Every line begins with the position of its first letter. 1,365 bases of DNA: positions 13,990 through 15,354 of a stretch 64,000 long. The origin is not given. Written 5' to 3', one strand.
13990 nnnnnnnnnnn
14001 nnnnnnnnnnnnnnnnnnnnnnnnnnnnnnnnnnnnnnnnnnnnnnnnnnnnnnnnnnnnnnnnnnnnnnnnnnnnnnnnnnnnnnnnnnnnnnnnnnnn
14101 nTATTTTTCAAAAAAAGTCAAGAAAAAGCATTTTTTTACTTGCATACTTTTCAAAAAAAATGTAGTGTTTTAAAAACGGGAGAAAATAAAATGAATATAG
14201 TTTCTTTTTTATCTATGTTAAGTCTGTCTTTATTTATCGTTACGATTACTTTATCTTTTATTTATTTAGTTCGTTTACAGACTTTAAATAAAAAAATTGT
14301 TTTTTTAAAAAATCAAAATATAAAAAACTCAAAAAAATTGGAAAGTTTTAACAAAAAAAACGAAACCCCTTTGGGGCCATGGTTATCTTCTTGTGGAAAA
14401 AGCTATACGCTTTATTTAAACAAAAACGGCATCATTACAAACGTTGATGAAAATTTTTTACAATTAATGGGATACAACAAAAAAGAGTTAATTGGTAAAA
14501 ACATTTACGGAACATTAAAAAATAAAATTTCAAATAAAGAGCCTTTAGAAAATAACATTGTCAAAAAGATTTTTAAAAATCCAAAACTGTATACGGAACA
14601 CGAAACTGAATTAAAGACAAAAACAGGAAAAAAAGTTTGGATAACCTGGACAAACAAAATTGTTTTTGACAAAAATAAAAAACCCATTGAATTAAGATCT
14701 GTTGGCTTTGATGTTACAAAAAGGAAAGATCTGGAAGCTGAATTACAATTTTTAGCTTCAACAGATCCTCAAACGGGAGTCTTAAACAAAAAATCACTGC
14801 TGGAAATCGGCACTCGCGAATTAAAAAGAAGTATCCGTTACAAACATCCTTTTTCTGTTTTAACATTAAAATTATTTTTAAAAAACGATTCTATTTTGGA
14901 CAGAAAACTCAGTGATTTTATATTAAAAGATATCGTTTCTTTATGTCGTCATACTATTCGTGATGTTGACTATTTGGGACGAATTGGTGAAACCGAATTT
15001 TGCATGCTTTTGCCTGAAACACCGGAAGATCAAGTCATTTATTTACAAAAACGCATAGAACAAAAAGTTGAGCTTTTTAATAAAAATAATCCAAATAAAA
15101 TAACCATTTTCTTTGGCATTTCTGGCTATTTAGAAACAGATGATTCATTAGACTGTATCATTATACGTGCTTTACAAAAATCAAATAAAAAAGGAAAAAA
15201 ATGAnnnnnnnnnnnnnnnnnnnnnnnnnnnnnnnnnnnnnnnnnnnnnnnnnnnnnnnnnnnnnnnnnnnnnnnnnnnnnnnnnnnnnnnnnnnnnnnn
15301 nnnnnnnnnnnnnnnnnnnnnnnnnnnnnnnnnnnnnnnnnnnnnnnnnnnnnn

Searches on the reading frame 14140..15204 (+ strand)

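Call 77: search_protein_families(library=pfam, proteins=[window:14140-15204:+], max_evalue=0.0001)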
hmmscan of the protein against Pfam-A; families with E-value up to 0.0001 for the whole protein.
window:14140-15204:+ (354 aa): 4 families
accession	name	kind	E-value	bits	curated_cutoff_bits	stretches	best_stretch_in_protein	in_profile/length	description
PF00990.26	GGDEF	-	2.2e-12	47.5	23.8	1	206-344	1-147/161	Diguanylate cyclase, GGDEF domain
PF13426.13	PAS_9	-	1e-07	32.6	27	1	90-194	5-103/103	PAS domain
PF08447.18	PAS_3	-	1.1e-07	32.5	25.6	1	100-187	2-87/89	PAS fold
PF00989.32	PAS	-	3.5e-05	24.2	22.6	1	91-181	15-102/113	PAS fold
